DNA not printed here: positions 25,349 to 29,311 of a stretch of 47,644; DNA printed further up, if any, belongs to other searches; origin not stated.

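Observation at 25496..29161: Coupling-protein-like conjugation ATPase fused in one ORF to an intact GGDEF diguanylate cyclase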

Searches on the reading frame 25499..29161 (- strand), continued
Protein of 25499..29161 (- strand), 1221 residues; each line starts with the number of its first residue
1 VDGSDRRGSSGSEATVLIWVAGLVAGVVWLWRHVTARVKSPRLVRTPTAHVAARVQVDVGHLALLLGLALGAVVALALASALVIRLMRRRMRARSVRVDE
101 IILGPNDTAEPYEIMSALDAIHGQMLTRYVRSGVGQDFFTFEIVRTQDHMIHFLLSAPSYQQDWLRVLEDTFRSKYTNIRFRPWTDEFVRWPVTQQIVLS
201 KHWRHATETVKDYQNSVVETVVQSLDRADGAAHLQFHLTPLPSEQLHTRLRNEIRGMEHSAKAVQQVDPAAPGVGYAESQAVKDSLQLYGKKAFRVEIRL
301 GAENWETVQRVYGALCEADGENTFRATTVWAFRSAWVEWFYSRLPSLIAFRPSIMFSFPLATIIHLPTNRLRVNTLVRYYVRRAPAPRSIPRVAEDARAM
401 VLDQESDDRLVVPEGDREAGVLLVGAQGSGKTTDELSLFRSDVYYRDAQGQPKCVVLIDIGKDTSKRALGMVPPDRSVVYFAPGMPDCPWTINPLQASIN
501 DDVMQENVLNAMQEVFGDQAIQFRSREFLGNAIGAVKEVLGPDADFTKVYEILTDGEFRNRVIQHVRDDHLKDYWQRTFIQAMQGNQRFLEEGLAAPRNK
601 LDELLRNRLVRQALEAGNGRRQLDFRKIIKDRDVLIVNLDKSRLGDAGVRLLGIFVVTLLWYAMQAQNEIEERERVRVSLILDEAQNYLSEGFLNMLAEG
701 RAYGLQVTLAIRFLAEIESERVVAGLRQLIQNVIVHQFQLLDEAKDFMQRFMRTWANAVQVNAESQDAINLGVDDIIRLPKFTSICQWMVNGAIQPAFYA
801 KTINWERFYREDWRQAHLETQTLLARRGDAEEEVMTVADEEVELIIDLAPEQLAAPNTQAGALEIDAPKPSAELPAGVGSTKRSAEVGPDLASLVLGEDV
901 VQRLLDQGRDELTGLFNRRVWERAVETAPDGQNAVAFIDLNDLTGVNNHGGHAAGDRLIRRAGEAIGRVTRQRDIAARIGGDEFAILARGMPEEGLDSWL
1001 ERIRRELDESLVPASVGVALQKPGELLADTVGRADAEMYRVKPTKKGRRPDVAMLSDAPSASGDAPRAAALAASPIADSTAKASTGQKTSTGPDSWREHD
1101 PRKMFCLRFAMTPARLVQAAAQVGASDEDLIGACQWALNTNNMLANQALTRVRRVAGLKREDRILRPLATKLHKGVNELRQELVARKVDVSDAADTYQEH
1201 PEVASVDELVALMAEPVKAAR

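Call 90: get_annotated_region(hit=H1, flank=15000)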
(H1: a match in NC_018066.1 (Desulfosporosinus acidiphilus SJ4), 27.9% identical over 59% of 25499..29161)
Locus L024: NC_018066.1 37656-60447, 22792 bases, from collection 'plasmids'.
description: Desulfosporosinus acidiphilus SJ4 plasmid pDESACI.01, complete sequence
organism: Desulfosporosinus acidiphilus SJ4 (NCBI taxid 646529)
taxonomy: Bacteria; Bacillota; Clostridia; Eubacteriales; Desulfitobacteriaceae; Desulfosporosinus; Desulfosporosinus acidiphilus; Desulfosporosinus acidiphilus SJ4
host: -; source: acid mining effluent decantation pond; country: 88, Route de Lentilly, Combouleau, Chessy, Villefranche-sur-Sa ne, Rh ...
typing (MOB-suite, as given by PLSDB): non-mobilizable; mating-pair formation MPF_T
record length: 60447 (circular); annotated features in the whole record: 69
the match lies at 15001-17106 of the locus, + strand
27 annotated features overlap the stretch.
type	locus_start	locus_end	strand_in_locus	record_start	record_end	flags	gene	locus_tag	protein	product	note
CDS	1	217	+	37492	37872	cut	-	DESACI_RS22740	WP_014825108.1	hypothetical protein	-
CDS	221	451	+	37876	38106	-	-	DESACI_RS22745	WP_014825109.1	hypothetical protein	-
CDS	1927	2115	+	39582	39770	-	-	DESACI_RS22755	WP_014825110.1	hypothetical protein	-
CDS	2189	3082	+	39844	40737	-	-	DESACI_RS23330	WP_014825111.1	hypothetical protein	-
CDS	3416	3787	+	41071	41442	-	-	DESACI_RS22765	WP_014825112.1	DUF6075 family protein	-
CDS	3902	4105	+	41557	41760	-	-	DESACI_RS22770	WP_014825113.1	YgiT-type zinc finger protein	-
CDS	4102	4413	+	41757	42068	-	-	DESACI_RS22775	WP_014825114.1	hypothetical protein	-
CDS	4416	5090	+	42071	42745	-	-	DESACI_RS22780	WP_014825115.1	hypothetical protein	-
CDS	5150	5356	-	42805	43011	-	-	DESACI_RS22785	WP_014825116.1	helix-turn-helix transcriptional regulator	-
CDS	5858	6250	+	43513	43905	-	-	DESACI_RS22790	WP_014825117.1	hypothetical protein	-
CDS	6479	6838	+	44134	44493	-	-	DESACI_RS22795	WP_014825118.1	hypothetical protein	-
CDS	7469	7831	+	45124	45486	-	-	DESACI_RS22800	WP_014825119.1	hypothetical protein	-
CDS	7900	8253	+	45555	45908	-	-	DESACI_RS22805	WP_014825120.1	hypothetical protein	-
CDS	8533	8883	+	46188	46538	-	-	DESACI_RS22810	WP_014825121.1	hypothetical protein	-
CDS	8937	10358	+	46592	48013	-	-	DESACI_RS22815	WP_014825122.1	hypothetical protein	-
CDS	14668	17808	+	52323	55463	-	-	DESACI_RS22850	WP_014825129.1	DNA translocase FtsK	-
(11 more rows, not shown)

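Call 93: search_protein_families(library=pfam, proteins=[L024:11644-13485:+, L024:8937-10358:+, L024:10980-11621:+, L024:13730-14653:+, L024:14668-17808:+, L024:20957-22099:+, L024:17816-18712:+], max_evalue=0.01)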
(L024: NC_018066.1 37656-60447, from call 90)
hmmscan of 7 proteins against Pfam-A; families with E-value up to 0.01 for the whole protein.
L024:11644-13485:+ (613 aa): 3 families
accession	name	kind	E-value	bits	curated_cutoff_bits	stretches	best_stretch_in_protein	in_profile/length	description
PF19044.6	P-loop_TraG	-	3.9e-07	29.5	25.8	1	240-315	27-100/413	TraG P-loop domain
PF12846.13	AAA_10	-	0.00022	20.8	27.5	0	239-287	18-67/362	AAA-like domain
PF13401.12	AAA_22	-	0.0036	18.1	27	0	242-292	5-55/130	AAA domain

L024:8937-10358:+ (473 aa): 1 family
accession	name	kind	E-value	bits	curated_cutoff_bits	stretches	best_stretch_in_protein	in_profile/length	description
PF11297.13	DUF3098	-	0.0081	16.1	25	1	216-246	13-42/67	Protein of unknown function (DUF3098)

L024:10980-11621:+ (213 aa): 0 families

L024:13730-14653:+ (307 aa): 1 family
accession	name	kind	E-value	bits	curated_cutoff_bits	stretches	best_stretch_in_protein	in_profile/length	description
PF01464.25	SLT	-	2e-11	43.9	21.3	1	67-163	3-101/117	Transglycosylase SLT domain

L024:14668-17808:+ (1046 aa): 13 families
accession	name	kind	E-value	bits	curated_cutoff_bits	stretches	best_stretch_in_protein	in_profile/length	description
PF09397.16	FtsK_gamma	-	1.2e-17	63.8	30.6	1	869-926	4-61/63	Ftsk gamma domain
PF10412.15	TrwB_AAD_bind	-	1e-07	31.6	20.5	1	420-470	9-59/387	Type IV secretion-system coupling protein DNA-binding domain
PF25199.1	nSTAND_NTPase5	-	2.3e-05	24.7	34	1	421-462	36-78/145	Novel STAND NTPase 5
PF10236.15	DAP3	-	0.00014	21.7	23.1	1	425-478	22-75/311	Mitochondrial ribosomal death-associated protein 3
PF00004.35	AAA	-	0.00065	20.6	21.2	0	429-449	1-21/131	ATPase family associated with various cellular activities (AAA)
PF13604.12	AAA_30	-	0.00066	19.9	27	1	426-472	18-64/191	AAA domain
PF06414.18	Zeta_toxin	-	0.00073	19.5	22.3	1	422-478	12-62/199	Zeta toxin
PF13401.12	AAA_22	-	0.00077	20.2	27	1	425-465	4-44/130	AAA domain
PF13191.12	AAA_16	-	0.0013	19.6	32.6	1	423-449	21-47/167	AAA ATPase domain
PF12696.13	TraG-D_C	-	0.0056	17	22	0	676-747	4-79/126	TraM recognition site of TraD and TraG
PF00448.28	SRP54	-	0.0071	16.4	22.7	0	427-460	2-35/196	SRP54-type protein, GTPase domain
PF12846.13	AAA_10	-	0.0079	15.7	27.5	0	424-476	19-70/362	AAA-like domain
PF13245.12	AAA_19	-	0.0093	16.6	25.1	0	426-479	11-64/134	AAA domain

L024:20957-22099:+ (380 aa): 3 families
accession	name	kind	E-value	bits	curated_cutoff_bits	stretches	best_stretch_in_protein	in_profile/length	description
PF01656.29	CbiA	-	4.4e-06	27.1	25.4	1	141-322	10-111/125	CobQ/CobB/MinD/ParA nucleotide binding domain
PF13614.12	AAA_31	-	4.6e-05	23.9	27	1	141-265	13-147/177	AAA domain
PF13191.12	AAA_16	-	0.003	18.5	32.6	1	126-190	21-96/167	AAA ATPase domain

L024:17816-18712:+ (298 aa): 1 family
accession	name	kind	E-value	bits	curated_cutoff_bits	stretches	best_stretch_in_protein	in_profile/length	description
PF13814.12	Replic_Relax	-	8.3e-14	52.5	25.3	1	37-220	6-176/191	Replication-relaxation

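Call 96: find_encoding_contigs(protein=P0001, flank=10000, max_places=3)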
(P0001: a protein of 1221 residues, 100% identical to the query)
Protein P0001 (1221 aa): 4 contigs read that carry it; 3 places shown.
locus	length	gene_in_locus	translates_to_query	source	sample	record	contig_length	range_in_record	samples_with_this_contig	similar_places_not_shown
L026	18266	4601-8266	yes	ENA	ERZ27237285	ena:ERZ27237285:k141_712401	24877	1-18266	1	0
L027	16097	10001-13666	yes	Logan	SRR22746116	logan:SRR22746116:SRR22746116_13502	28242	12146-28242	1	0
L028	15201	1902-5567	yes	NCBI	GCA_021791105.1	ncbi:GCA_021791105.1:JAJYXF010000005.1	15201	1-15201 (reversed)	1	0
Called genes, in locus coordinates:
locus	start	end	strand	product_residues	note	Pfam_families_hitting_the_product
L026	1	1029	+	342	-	?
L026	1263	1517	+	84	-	-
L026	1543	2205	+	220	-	PF00563:EAL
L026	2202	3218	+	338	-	PF17989:ALP_N, PF21522:MreB-like_C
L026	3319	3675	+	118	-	-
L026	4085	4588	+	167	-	-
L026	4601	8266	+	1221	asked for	PF00990:GGDEF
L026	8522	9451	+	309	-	PF13814:Replic_Relax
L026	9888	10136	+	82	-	-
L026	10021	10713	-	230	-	-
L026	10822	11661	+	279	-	PF07804:HipA_C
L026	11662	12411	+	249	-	PF08797:HIRAN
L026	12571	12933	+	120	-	-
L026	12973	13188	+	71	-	PF07927:HicA_toxin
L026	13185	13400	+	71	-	-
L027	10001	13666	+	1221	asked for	PF00990:GGDEF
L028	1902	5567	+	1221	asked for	PF00990:GGDEF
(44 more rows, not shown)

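Call 97: find_encoding_contigs(protein=P0002, flank=10000, max_places=2)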
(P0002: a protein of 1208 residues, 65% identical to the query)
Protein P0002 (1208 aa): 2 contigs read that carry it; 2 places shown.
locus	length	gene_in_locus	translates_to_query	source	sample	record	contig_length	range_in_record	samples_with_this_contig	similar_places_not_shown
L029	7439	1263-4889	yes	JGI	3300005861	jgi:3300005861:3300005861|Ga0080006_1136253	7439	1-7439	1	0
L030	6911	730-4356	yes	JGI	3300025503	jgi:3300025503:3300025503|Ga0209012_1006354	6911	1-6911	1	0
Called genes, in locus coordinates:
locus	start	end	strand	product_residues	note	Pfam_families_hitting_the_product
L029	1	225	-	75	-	?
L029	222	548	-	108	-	-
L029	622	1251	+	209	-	-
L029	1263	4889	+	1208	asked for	PF00990:GGDEF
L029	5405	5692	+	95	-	-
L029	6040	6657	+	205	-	-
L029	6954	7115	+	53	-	-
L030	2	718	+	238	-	?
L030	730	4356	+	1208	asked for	PF00990:GGDEF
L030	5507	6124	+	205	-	-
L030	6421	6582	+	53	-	-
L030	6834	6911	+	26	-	?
